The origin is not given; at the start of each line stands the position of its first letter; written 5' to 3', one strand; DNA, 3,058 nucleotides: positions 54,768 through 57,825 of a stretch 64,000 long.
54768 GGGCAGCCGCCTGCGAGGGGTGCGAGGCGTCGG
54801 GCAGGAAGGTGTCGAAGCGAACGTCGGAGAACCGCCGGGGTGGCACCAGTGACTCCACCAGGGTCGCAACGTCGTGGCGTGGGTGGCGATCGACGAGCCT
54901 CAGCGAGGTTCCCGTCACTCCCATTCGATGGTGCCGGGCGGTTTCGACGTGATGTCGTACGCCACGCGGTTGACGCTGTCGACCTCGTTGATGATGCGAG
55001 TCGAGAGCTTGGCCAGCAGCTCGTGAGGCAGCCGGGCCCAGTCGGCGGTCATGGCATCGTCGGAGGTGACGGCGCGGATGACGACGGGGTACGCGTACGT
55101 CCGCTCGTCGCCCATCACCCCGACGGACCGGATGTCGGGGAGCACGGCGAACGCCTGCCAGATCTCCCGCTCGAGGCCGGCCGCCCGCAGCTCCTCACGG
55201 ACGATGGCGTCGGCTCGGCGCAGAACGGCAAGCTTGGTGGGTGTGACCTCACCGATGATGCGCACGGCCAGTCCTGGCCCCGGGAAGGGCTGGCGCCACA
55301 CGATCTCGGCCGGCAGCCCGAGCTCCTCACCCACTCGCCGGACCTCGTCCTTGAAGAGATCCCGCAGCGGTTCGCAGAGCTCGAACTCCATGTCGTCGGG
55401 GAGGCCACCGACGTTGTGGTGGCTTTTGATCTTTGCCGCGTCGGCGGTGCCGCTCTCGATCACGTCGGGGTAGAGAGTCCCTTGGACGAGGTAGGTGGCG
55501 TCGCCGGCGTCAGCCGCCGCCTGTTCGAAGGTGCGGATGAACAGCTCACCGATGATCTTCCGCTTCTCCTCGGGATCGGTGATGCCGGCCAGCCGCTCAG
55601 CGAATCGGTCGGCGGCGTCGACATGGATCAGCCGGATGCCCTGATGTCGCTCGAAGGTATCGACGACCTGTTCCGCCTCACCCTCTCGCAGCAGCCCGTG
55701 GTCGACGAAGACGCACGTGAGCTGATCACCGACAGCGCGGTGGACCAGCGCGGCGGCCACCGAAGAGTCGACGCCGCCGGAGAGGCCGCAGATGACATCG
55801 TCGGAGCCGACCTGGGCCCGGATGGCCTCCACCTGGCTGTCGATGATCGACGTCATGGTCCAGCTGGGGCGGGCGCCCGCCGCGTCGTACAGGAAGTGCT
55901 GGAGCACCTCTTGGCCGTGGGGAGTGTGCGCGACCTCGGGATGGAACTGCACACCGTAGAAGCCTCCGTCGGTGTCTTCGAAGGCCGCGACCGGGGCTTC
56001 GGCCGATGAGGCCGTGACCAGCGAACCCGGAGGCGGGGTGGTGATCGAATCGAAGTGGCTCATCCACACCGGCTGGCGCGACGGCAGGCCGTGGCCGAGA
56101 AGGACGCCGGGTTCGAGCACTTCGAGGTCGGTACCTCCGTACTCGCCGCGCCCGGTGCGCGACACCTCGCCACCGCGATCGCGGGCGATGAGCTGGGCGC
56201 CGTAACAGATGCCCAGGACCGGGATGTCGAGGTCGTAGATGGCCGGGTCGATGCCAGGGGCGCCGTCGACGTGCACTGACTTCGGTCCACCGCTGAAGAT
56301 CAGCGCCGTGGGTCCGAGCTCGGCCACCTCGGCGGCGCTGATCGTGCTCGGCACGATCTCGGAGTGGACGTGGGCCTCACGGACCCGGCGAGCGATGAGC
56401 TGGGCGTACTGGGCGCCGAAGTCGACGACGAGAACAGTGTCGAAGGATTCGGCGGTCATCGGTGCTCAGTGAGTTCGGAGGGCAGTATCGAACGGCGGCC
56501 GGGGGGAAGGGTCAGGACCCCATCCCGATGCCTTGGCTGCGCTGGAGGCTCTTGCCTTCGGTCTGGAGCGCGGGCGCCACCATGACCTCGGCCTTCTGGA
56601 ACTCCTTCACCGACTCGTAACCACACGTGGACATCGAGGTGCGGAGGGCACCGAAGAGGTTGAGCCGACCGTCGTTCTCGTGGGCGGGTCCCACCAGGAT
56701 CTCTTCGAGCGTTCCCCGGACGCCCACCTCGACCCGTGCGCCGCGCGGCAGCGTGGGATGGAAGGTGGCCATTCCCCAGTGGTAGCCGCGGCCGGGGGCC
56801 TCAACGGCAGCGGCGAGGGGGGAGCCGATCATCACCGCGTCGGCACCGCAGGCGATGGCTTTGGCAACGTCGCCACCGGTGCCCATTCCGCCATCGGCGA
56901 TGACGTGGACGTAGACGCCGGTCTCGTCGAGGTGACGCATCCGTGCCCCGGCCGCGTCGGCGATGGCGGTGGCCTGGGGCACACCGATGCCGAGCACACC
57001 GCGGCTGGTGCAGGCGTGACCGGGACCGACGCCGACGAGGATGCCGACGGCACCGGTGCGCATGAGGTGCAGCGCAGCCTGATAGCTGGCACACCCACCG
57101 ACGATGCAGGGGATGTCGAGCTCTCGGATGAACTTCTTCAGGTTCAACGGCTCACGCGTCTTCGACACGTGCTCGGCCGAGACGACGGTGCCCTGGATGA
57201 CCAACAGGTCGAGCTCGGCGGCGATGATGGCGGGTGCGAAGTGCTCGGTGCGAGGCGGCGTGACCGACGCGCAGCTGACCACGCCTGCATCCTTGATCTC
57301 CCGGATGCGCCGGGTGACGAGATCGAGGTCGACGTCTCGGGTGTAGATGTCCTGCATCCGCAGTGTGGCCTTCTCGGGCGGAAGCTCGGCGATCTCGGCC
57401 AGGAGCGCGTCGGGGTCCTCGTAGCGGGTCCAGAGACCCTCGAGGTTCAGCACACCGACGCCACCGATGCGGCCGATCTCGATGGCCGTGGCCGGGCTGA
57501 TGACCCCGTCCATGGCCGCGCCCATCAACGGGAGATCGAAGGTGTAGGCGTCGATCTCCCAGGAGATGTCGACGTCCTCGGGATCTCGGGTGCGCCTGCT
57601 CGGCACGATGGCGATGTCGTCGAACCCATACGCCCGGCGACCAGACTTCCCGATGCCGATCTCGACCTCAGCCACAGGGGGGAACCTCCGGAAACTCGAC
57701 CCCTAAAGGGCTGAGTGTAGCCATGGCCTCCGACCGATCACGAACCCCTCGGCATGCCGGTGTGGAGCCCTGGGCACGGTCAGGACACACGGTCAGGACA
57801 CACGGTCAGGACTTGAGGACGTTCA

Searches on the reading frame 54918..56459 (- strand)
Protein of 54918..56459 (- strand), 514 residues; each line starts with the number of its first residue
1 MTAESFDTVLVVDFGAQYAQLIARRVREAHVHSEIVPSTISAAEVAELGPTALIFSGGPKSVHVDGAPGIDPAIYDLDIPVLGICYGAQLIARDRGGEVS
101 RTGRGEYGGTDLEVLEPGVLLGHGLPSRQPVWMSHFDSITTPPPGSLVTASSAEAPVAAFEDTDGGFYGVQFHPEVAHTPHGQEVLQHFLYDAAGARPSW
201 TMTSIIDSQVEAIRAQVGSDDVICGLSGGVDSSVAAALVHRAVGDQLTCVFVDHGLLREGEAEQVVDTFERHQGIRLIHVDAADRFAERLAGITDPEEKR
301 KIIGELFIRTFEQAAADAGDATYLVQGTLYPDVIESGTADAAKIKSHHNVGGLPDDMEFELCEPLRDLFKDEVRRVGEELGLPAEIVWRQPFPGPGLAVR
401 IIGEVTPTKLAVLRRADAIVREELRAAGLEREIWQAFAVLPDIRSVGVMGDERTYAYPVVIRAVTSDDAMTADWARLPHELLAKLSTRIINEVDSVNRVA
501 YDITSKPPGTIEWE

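Call 71: find_encoding_contigs(protein=window:54918-56459:-, flank=10000, max_places=10)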
Protein seq(514 aa) (514 aa): 2 contigs read that carry it; 2 places shown.
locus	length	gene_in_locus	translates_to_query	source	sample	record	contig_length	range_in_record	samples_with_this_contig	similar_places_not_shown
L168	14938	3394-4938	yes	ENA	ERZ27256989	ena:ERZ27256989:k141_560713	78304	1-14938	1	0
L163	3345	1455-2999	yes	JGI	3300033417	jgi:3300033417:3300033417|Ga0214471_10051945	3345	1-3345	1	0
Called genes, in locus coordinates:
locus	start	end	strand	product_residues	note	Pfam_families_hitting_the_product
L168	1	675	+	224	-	?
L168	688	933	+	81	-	-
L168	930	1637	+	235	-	PF00293:NUDIX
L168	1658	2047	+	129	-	-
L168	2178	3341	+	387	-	PF00478:IMPDH, PF01070:FMN_dh, PF01645:Glu_synthase (weak)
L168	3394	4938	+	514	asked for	PF00117:GATase, PF07722:Peptidase_C26 (weak), PF02540:NAD_synthase (weak), PF00958:GMP_synt_C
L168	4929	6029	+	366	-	PF03969:AFG1_ATPase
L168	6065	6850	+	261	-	PF01738:DLH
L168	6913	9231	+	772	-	PF00580:UvrD-helicase, PF13245:AAA_19, PF01443:Viral_helicase1 (faint), PF13361:UvrD_C, PF13538:UvrD_C_2, PF21196:PcrA_UvrD_tudor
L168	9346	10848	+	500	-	PF00501:AMP-binding, PF13193:AMP-binding_C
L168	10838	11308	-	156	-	-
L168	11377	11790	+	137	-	PF02310:B12-binding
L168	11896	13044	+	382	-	PF02786:CPSase_L_D2, PF08442:ATP-grasp_2, PF13549:ATP-grasp_5, PF24948:Citrate_synth_N, PF00549:Ligase_CoA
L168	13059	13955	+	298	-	PF02629:CoA_binding, PF00549:Ligase_CoA, PF13607:Succ_CoA_lig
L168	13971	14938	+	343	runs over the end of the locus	PF01520:Amidase_3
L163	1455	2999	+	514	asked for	PF00117:GATase, PF07722:Peptidase_C26 (weak), PF02540:NAD_synthase (weak), PF00958:GMP_synt_C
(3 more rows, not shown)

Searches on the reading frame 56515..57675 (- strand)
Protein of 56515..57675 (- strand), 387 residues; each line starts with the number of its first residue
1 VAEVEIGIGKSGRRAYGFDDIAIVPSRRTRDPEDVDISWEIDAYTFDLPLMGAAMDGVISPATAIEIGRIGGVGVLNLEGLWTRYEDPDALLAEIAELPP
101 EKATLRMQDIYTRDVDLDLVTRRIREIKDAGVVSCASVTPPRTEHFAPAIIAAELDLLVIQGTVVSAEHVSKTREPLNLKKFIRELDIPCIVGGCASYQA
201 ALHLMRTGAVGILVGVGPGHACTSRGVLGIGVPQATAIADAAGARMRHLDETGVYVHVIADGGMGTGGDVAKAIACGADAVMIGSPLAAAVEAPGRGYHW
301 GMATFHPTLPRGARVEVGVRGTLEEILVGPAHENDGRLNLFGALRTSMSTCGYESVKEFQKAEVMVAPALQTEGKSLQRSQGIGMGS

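Call 22: find_encoding_contigs(protein=window:56515-57675:-, flank=10000, max_places=10)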
Protein window:56515-57675:- (387 aa): no gene with exactly this product is on record in the collection.

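Call 25: find_encoding_contigs(protein=window:56515-57675:-, flank=10000, max_places=10)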
Protein seq(387 aa) (387 aa): no gene with exactly this product is on record in the collection.

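Call 30: find_homologous_proteins(query=window:56515-57675:-, max_evalue=1e-100)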
Query seq(387 aa) (387 aa): 7991 proteins with E <= 1e-100 among 8000 candidates; the best 120 are listed.
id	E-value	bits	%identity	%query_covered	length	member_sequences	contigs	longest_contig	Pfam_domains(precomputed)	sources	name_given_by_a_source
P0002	2.8e-252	855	100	100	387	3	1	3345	PF01070.25,PF00478.32,PF01645.24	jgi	-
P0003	3.0e-228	776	89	100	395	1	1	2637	PF01070.25,PF00478.32,PF03060.22,PF01645.24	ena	-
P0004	2.6e-225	766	88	100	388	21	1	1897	PF01070.25,PF00478.32,PF01645.24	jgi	jgi:IMP dehydrogenase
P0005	1.1e-224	764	87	100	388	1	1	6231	PF01070.25,PF00478.32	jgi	jgi:IMP dehydrogenase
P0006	3.0e-224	763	87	100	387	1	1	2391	PF01070.25,PF00478.32,PF01645.24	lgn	-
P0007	3.2e-224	762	87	100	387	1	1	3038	PF01070.25,PF00478.32,PF01645.24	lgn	-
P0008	5.1e-224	762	87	100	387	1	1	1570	PF01070.25,PF00478.32,PF01645.24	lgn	-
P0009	5.8e-224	762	88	100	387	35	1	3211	PF01070.25,PF00478.32,PF01645.24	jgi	jgi:IMP dehydrogenase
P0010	9.2e-224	761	87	100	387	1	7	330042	PF01070.25,PF05690.21,PF00478.32,PF01645.24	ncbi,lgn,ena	-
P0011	1.1e-223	761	87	100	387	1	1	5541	PF01070.25,PF00478.32,PF01645.24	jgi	jgi:IMP dehydrogenase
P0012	1.3e-223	760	88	100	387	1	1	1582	PF01070.25,PF00478.32,PF01645.24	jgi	-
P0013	1.3e-223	760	87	100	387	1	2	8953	PF01070.25,PF05690.21,PF00478.32,PF01645.24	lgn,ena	-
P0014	2.1e-223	760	87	100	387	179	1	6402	PF01070.25,PF00478.32,PF01645.24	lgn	-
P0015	2.1e-223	760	87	100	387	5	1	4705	PF01070.25,PF00478.32,PF01645.24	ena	-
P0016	2.3e-223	760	87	100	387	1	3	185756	PF01070.25,PF05690.21,PF00478.32,PF01645.24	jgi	-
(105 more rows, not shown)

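Call 31: find_encoding_contigs(protein=P0002, flank=10000, max_places=10)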
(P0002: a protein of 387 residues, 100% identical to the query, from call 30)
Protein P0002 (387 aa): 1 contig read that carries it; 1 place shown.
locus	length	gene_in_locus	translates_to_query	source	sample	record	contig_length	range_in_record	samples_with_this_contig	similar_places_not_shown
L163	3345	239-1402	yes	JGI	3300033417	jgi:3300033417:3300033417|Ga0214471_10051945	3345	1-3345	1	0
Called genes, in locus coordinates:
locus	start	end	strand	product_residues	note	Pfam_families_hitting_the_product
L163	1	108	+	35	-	?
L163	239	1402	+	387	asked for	PF00478:IMPDH, PF01070:FMN_dh, PF01645:Glu_synthase (weak)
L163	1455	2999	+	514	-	PF00117:GATase, PF07722:Peptidase_C26 (weak), PF02540:NAD_synthase (weak), PF00958:GMP_synt_C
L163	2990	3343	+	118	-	?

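Call 32: find_encoding_contigs(protein=P0003, flank=10000, max_places=10)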
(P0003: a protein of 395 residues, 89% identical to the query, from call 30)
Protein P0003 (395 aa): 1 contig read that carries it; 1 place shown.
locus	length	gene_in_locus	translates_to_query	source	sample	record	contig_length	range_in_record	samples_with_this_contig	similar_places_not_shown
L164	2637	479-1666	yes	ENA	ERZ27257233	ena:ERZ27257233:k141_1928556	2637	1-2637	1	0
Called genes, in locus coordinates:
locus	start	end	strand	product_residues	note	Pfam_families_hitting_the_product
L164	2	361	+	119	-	?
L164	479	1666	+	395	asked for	PF00478:IMPDH, PF03060:NMO (weak), PF01070:FMN_dh, PF01645:Glu_synthase (weak)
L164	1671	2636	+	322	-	?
